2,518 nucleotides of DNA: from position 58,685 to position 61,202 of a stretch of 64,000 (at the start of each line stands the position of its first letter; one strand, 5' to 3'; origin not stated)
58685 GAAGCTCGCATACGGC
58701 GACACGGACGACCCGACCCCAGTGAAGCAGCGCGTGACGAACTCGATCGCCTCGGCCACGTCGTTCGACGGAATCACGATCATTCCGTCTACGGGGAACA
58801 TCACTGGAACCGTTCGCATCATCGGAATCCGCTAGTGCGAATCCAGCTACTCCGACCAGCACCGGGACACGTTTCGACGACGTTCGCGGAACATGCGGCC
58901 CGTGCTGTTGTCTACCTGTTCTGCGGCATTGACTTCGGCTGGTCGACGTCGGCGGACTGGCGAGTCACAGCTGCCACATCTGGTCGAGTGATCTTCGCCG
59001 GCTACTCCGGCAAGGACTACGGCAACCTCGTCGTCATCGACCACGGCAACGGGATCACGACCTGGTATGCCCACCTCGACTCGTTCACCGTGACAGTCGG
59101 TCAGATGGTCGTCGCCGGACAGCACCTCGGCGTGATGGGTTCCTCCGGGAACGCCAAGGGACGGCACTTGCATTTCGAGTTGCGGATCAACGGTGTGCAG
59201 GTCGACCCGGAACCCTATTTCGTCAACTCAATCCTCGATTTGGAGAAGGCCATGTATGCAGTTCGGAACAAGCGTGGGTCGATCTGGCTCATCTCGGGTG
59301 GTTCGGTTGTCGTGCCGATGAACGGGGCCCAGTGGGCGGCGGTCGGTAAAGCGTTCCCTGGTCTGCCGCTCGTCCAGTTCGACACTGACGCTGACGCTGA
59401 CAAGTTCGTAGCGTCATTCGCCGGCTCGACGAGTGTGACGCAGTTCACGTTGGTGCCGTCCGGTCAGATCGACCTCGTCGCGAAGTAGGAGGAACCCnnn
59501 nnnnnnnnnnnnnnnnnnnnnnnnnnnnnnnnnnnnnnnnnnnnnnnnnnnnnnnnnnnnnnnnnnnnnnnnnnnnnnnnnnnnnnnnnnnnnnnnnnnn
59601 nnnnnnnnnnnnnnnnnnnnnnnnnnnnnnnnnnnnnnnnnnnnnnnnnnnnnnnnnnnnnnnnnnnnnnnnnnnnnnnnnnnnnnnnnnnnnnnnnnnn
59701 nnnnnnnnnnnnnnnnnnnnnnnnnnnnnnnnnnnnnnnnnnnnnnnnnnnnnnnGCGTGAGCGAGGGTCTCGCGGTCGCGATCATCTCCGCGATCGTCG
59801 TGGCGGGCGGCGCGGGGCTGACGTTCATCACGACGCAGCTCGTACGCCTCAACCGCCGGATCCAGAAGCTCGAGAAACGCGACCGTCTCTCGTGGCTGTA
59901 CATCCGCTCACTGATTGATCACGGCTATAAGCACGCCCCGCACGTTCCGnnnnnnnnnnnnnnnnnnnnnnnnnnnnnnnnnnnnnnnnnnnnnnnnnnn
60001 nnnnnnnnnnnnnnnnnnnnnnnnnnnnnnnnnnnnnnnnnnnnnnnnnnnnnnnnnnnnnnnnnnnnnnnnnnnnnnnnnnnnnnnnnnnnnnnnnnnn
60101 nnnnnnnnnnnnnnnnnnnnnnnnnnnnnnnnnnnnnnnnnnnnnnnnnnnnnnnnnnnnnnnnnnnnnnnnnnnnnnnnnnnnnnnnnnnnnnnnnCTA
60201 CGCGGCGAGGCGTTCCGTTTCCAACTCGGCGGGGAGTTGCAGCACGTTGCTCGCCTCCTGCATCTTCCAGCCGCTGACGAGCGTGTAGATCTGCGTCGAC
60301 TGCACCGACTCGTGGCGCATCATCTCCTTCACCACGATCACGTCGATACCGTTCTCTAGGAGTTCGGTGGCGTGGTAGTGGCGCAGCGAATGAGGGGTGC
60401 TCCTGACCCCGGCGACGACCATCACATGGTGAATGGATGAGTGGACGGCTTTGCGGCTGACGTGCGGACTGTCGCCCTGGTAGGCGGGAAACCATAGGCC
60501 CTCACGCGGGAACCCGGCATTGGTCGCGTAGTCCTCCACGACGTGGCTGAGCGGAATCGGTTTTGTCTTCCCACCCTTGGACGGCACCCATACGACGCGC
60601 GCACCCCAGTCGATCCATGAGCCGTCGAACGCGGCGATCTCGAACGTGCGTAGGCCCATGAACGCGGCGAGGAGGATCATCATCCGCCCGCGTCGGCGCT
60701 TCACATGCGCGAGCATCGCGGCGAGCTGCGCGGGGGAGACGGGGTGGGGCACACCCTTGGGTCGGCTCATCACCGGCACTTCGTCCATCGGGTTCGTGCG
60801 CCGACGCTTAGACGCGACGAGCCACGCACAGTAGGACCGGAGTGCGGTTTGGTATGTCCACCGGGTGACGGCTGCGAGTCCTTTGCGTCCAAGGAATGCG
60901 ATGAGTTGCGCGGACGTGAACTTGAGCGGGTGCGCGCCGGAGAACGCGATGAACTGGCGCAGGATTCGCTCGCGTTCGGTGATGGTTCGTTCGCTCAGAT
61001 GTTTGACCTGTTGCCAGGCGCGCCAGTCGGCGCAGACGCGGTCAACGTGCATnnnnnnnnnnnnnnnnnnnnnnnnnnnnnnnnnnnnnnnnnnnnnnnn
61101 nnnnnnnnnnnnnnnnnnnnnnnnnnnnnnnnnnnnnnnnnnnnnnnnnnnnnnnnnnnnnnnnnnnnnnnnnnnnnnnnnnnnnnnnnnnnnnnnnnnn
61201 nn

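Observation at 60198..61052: Integrase ends in an ssrA-like -RLAA tail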

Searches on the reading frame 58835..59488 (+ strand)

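Call 72: search_protein_families(library=phrogs, proteins=[window:58835-59488:+], max_evalue=0.00001)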
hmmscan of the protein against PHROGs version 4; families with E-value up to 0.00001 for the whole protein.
window:58835-59488:+ (217 aa): 22 families
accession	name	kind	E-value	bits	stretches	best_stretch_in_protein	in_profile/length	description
phrog_7767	-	other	1.8e-23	84.3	1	29-131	21-121/194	metallo-endopeptidase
phrog_14988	-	other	7.2e-22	79.4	1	13-127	16-137/272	peptidase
phrog_10030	-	tail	2.2e-19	69.3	1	7-127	1897-2016/2105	tail length tape measure protein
phrog_6700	-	lysis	1.1e-18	66.7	1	22-131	2619-2726/2898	endolysin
phrog_28672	-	other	1.8e-17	64.1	1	28-119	287-376/397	metallo-endopeptidase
phrog_36429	-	unknown function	3.6e-16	59.1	1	22-129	123-233/1159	-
phrog_1067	-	head and packaging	4.2e-16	59.6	1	31-120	764-848/991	minor head protein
phrog_37190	-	other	5.6e-16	59.7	1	17-130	129-239/244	peptidase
phrog_28394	-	unknown function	1.1e-14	55.3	1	42-128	214-299/303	-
phrog_16615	-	other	2.9e-14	53.8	1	7-129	400-517/529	peptidase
phrog_3578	-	lysis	3.7e-12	47.4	1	30-135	237-362/405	endolysin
phrog_3084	-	lysis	3.7e-12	47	1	30-127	25-132/468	endolysin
phrog_880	-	lysis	5.2e-12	46.9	1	30-132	30-139/435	endolysin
phrog_4070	-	tail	1.1e-11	44.6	1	30-129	626-727/989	tail length tape measure protein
phrog_8537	-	unknown function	2.2e-11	44.7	1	43-129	27-118/384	-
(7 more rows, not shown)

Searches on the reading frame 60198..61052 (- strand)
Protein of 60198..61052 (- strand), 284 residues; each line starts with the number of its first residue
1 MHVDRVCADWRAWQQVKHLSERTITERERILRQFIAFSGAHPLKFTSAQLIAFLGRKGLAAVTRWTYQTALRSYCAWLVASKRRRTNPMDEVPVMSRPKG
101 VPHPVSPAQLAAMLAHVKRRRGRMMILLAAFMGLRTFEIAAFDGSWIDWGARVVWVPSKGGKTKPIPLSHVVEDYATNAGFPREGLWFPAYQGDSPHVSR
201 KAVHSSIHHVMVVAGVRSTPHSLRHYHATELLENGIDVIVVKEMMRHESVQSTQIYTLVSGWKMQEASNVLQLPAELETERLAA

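Call 10: search_protein_families(library=pfam, proteins=[window:60198-61052:-], max_evalue=0.01)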
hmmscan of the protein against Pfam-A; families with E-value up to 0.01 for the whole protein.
window:60198-61052:- (284 aa): 2 families
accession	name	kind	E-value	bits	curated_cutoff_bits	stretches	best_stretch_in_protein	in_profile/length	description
PF00589.27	Phage_integrase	-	8.9e-21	74.9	27.1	1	108-258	6-167/172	Phage integrase family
PF13495.12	Phage_int_SAM_4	-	0.0016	19.2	27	1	14-76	9-70/85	Phage integrase, N-terminal SAM-like domain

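Call 11: search_dna_similar(query=window:60201-61052:-, collection=phages, mode=protein, max_rows=40)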
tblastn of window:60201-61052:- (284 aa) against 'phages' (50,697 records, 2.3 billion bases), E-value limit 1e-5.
Records with a match: 478; places in all: 478; records where one place covers at least 80% of the query: 399.
Best place of each record, by identity: <60% 478.
By first word of the organism name: Mycobacterium 261; Gordonia 117; Bacteriophage 26; Arthrobacter 14; Polaribacter 13; Listeria 10; Acinetobacter 6; Salinibacter 5; Salmonella 4; Thermus 3; and 14 more.
By host as written in the record: Mycobacterium smegmatis mc2 155 165; Gordonia terrae 3612 93; - 38; Mycobacterium smegmatis mc#155 33; Polaribacter sp. HaHaR_3_91 11; Mycobacterium smegmatis mc2155 10; Listeria monocytogenes 10; Gordonia terrae CAG3 7; and 63 more.
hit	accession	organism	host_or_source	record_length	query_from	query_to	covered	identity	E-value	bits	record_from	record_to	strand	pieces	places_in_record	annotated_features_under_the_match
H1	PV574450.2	Mycobacterium Phage WST1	Mycolicibacterium smegmatis mc^2 155 ...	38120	8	283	97%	40.3%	6e-49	179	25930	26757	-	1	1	int: tyrosine integrase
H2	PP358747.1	Mycobacterium phage Sonah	Mycobacterium smegmatis mc#155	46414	10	284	97%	40.4%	8e-46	170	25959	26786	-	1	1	30: tyrosine integrase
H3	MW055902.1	Mycobacterium phage Camster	Mycobacterium smegmatis mc2 155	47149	10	284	97%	40.0%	2e-45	169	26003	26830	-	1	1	30: tyrosine integrase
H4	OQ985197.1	Mycobacterium phage KanikaMF1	Mycolicobacterium smegmatis mc^2 155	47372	10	284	97%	40.0%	2e-45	169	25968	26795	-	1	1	integrase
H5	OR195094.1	Mycobacterium phage MTBP1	Mycobacterium sp.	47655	10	284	97%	40.0%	2e-45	169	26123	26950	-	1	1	tyrosine Integrase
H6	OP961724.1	Mycobacterium phage BIB9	Mycobacterium smegmatis mc2 155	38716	10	284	97%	40.0%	2e-45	169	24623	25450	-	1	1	30: tyrosine integrase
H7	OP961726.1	Mycobacterium phage BIB7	Mycobacterium smegmatis mc2 155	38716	10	284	97%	40.0%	2e-45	169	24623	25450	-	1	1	30: tyrosine integrase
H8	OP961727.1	Mycobacterium phage BIB6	Mycobacterium smegmatis mc2 155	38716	10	284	97%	40.0%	2e-45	169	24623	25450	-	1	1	30: tyrosine integrase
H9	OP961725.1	Mycobacterium phage BIB8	Viruses; dsDNA viruses, no RNA stage; ...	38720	10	284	97%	40.0%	2e-45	169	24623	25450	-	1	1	30: tyrosine integrase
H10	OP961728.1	Mycobacterium phage BIB4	Mycobacterium smegmatis mc2 155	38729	10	284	97%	40.0%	2e-45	169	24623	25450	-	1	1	30: tyrosine integrase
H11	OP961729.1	Mycobacterium phage BIB3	Mycobacterium smegmatis mc2 155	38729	10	284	97%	40.0%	2e-45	169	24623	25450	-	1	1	30: tyrosine integrase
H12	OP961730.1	Mycobacterium phage BIB2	Mycobacterium smegmatis mc2 155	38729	10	284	97%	40.0%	2e-45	169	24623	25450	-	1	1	30: tyrosine integrase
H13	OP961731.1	Mycobacterium phage BIB1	Mycobacterium smegmatis mc2 155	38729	10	284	97%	40.0%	2e-45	169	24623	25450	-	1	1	30: tyrosine integrase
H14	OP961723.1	Mycobacterium phage BIB10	Mycobacterium smegmatis mc2 155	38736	10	284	97%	40.0%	2e-45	169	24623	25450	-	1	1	30: tyrosine integrase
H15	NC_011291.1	Mycobacterium phage Brujita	Mycobacterium smegmatis mc2 155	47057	10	284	97%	40.0%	2e-45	169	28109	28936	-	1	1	33: gp33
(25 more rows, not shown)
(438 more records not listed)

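Call 12: find_homologous_proteins(query=window:60201-61052:-, max_evalue=1e-10)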
Query window:60201-61052:- (284 aa): 41 proteins with E <= 1e-10 among 1103 candidates.
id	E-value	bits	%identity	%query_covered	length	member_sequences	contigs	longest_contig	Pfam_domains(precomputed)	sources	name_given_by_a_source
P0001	3.8e-189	645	100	100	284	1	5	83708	PF00589.28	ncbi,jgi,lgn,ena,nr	ncbi:MAG TPA: tyrosine-type recombinase/integrase [Microbacteriaceae bacterium]|nr:tyrosine-type rec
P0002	9.3e-166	568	88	100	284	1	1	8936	PF00589.28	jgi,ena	-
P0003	8.9e-164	562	87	100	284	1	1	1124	PF00589.28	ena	-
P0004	2.5e-131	455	73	97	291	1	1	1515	PF00589.28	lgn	-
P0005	1.8e-128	446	71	100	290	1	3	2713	PF00589.28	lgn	-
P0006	4.8e-68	248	46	97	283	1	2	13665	PF00589.28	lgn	-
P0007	1.0e-67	246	45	96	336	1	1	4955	PF00589.28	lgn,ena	-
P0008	1.1e-63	233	46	94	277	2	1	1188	PF00589.28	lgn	-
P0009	3.1e-62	228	47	93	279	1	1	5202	PF00589.28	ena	-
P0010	1.1e-60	223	44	95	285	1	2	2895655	PF00589.28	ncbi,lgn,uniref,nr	ncbi:integrase/recombinase XerD [Microbacteriaceae bacterium SG_E_30_P1]|uniref:Integrase/recombinas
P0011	1.6e-57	213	42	95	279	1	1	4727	PF00589.28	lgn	-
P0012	4.3e-54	202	42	93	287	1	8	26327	PF00589.28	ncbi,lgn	-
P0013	5.0e-54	202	42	95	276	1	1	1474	PF00589.28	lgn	-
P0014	9.5e-54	201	43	97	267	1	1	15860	PF00589.28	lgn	-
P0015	3.3e-53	199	45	94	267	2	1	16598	PF00589.28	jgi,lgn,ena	-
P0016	1.1e-52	197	41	96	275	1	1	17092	PF00589.28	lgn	-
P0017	2.6e-52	196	41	90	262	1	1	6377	PF00589.28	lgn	-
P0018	1.3e-49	187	43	94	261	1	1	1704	PF00589.28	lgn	-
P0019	2.0e-48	183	41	94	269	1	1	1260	PF00589.28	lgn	-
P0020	7.3e-44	168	39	94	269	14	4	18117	PF00589.28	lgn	-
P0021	7.7e-43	165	36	94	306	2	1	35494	PF00589.28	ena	-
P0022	9.2e-43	165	38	97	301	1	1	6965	PF00589.28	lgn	-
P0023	1.6e-42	164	36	93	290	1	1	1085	PF00589.28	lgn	-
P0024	3.2e-42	163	38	95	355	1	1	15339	PF00589.28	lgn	-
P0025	1.1e-41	161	39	89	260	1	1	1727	PF00589.28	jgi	jgi:site-specific recombinase XerD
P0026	5.9e-40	155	37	93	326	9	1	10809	PF00589.28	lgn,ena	-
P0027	1.0e-38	151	37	99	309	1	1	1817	PF00589.28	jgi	jgi:integrase/recombinase XerD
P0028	7.7e-38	148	36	96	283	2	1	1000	PF00589.28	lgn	-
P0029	1.0e-36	145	39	94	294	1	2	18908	PF00589.28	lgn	-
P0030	5.3e-36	142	38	91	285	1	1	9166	PF00589.28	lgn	-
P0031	1.1e-33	135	36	98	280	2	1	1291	PF00589.28,PF02899.24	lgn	-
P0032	9.3e-32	129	33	91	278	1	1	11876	PF00589.28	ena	-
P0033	5.3e-29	119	33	94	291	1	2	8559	PF00589.28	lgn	-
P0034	1.2e-26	112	34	94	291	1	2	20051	PF00589.28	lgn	-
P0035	4.7e-25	107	30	89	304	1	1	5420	PF00589.28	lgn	-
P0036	1.5e-21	95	31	81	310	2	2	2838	PF00589.28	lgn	-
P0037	6.9e-13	67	28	76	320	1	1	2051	PF00589.28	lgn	-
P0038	7.2e-13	67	33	57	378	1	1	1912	PF13495.13,PF00589.28,PF02899.24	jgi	jgi:site-specific recombinase XerD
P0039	1.0e-12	66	25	88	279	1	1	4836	PF13495.13,PF00589.28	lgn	-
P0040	1.2e-11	63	29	88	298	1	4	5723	PF00589.28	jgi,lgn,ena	-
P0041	2.2e-11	62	29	86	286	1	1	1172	PF00589.28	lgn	-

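Call 13: get_annotated_region(hit=H15, flank=2500)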
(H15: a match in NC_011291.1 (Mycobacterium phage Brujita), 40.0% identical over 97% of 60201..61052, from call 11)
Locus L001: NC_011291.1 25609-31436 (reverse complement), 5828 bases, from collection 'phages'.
description: Mycobacterium phage Brujita, complete genome.
organism: Mycobacterium phage Brujita (NCBI taxid 2902904)
taxonomy: Viruses; Duplodnaviria; Heunggongvirae; Uroviricota; Caudoviricetes; Chebruvirinae; Brujitavirus; Brujitavirus brujita
host: Mycobacterium smegmatis mc2 155; source: soil; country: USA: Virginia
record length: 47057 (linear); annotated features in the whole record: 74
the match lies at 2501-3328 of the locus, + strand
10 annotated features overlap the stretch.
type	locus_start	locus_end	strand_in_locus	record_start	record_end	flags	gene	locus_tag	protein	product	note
CDS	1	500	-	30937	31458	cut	38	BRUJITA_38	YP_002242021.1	gp38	-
CDS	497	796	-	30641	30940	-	37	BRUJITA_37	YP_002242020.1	gp37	-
CDS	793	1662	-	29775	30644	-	36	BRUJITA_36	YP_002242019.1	anti-repressor Ant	antirepressor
CDS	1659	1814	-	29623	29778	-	35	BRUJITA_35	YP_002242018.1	MerR-like transcriptional regulator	putative excisionase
CDS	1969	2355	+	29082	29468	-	34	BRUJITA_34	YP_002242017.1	transcriptional repressor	-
CDS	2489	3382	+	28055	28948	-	33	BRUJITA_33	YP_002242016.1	gp33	integrase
CDS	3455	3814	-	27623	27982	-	32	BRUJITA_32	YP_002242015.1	minor tail protein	-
CDS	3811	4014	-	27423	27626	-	31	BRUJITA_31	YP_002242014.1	holin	-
CDS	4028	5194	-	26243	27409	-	30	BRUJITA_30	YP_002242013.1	endolysin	LysB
CDS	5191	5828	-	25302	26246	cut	29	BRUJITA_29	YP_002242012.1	endolysin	LysA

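Call 16: find_encoding_contigs(protein=P0001, flank=10000, max_places=6)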
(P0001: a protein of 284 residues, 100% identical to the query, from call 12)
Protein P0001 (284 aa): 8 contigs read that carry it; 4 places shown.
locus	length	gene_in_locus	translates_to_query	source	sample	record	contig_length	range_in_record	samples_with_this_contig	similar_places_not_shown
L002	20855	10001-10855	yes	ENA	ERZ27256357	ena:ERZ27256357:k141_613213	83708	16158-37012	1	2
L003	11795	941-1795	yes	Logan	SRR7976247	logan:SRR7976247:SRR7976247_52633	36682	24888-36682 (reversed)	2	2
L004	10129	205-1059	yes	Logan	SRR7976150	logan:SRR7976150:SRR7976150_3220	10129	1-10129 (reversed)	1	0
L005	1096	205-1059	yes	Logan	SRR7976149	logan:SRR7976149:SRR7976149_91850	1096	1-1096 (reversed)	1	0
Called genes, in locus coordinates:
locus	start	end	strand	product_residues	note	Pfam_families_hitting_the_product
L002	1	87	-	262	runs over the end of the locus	PF00528:BPD_transp_1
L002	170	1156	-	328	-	PF13379:NMT1_2, PF12974:Phosphonate-bd (weak), PF09084:NMT1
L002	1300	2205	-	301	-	PF07848:PaaX, PF20803:PaaX_M, PF08223:PaaX_C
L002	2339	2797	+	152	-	PF01047:MarR, PF12802:MarR_2, PF13463:HTH_27 (weak)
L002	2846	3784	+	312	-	PF00106:adh_short, PF08659:KR, PF13561:adh_short_C2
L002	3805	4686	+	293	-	PF04909:Amidohydro_2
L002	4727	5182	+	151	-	PF01575:MaoC_dehydratas, PF13452:FAS1_DH_region (weak)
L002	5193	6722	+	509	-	PF00501:AMP-binding, PF13193:AMP-binding_C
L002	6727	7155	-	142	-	PF12802:MarR_2, PF01047:MarR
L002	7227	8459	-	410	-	PF07690:MFS_1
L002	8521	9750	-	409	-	PF12006:DUF3500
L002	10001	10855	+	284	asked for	PF00589:Phage_integrase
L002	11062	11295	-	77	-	-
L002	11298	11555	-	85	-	-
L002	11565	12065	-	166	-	PF01551:Peptidase_M23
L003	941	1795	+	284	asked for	PF00589:Phage_integrase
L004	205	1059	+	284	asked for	PF00589:Phage_integrase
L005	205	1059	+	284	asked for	PF00589:Phage_integrase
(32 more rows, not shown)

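Call 26: find_related_loci(query=window:60201-61052:-, collection=viral_contigs, flank=3000)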
Query window:60201-61052:- (284 aa) in viral_contigs; peptide patterns used: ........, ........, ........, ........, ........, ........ (x = any residue, [..] = any of these).
12 stretches matched a pattern; 1 encode a relative of the query (tblastn E <= 1e-3); 1 distinct loci.
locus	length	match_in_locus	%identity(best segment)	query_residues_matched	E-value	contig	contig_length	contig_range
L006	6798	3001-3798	39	10-273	1e-49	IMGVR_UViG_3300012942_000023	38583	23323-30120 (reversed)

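Call 28: find_related_loci(query=A1, collection=viral_contigs, flank=3000)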
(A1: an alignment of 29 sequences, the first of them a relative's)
Query A1 (284 aa) in viral_contigs; peptide patterns used: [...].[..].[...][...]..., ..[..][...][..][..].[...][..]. (x = any residue, [..] = any of these).
599 stretches matched a pattern (row limit reached: there are more); 340 encode a relative of the query (tblastn E <= 1e-3); the best 80 are kept; 80 distinct loci.
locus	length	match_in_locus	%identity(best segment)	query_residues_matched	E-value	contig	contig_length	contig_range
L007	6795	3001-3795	44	4-271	2e-70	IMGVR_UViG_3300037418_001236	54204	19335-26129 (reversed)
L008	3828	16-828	44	4-274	6e-67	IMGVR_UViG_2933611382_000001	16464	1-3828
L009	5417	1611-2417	44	6-275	4e-63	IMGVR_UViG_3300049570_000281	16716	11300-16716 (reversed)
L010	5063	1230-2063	41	3-284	2e-55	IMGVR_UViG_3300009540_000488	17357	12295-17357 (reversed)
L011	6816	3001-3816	40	3-275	3e-54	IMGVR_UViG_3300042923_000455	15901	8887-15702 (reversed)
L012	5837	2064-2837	44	9-274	2e-53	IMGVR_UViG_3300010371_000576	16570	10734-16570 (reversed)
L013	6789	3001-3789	39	9-272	4e-53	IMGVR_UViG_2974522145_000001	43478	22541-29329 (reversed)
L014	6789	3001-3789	39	9-272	4e-53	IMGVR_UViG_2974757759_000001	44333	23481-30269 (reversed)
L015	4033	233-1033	40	3-274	1e-52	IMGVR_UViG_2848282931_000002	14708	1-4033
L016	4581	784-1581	40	7-273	3e-52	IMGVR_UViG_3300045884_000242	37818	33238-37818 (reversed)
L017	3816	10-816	38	5-272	2e-51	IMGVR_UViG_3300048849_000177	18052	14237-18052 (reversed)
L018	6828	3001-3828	40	10-284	3e-51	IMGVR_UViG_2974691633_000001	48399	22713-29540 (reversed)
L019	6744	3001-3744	41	10-260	8e-51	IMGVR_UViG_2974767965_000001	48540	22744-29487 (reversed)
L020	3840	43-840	39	10-274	2e-50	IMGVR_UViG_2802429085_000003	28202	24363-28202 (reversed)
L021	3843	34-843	36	4-275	1e-50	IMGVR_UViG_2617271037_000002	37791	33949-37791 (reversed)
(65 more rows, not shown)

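Call 35: find_encoding_contigs(protein=P0002, flank=6000, max_places=4)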
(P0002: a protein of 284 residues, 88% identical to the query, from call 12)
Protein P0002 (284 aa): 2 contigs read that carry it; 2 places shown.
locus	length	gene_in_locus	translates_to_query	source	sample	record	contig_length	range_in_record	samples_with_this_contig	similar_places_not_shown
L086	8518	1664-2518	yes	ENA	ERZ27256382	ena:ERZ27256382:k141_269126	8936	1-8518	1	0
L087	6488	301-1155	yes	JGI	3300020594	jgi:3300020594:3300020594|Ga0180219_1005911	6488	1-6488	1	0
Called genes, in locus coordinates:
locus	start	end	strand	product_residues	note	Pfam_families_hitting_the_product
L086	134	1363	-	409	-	PF12006:DUF3500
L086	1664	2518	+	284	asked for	PF00589:Phage_integrase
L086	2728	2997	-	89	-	-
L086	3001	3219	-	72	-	PF16945:Phage_r1t_holin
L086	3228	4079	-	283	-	PF01551:Peptidase_M23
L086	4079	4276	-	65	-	-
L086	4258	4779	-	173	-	-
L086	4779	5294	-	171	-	-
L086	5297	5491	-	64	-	-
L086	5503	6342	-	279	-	-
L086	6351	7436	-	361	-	PF14594:Sipho_Gp37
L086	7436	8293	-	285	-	-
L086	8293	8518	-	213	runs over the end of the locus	?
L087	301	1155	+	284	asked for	PF00589:Phage_integrase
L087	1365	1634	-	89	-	-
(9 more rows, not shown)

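Call 41: search_protein_representatives(protein=window:60201-61052:-)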
Query: 284 residues. Proteins with E-value up to 0.001 (for the whole library): 27411; up to 1e-10: 3001; up to 1e-30: 129. The best 150 are listed.
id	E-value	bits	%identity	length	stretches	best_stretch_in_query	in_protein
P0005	5.9e-129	445.7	73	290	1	1-284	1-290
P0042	6.3e-66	238.9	47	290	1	1-275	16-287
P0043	1.3e-58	214.9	44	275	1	5-276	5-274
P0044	7.3e-54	199.3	42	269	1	6-262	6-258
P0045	4.1e-53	196.9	40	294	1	6-274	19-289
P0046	3.3e-51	190.6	39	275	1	3-274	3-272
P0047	4.6e-51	190.2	40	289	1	7-275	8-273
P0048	6.3e-50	186.4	41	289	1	4-275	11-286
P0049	1.1e-47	179.1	41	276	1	3-274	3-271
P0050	2.0e-46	174.9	40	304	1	5-267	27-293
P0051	3.3e-45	170.9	39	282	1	9-270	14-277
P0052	7.2e-45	169.8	39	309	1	5-270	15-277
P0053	1.9e-44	168.5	41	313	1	5-260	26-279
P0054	2.8e-44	167.9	39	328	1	5-277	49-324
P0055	6.9e-44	166.6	40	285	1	6-271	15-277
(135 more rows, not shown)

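Call 62: predict_structure(alignment_id=A2)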
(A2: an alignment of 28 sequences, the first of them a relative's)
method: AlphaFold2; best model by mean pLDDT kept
length: 284 residues; sequences in the alignment: 28
mean_pLDDT: 92.3   pTM: 0.78
mean pLDDT of the five models: 92.3, 91.1, 90.6, 87.5, 84.9
residues with pLDDT >= 90: 224; 70-90: 54; 50-70: 6; < 50: 0
segments of 3 or more residues with pLDDT < 50: none
pLDDT, mean of each block of 10 residues (from residue 1): 91 95 96 97 97 95 95 97 96 89 91 96 98 96 97 91 93 97 97 90 97 96 94 90 90 81 79 76 66
secondary structure, 60 per line:
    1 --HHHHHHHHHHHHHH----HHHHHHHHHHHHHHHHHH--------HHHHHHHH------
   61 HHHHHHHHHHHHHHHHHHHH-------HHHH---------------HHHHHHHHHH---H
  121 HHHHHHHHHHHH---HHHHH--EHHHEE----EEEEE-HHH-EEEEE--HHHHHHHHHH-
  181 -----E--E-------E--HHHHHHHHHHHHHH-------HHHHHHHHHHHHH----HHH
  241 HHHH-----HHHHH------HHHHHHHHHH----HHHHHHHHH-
elements in order: H3-16 H21-38 H47-54 H61-80 H88-91 H107-116 H120-132 H136-140 E153-157 E163-167 H170-179 H200-213 H221-233 H238-244 H250-254 H261-270 H275-283
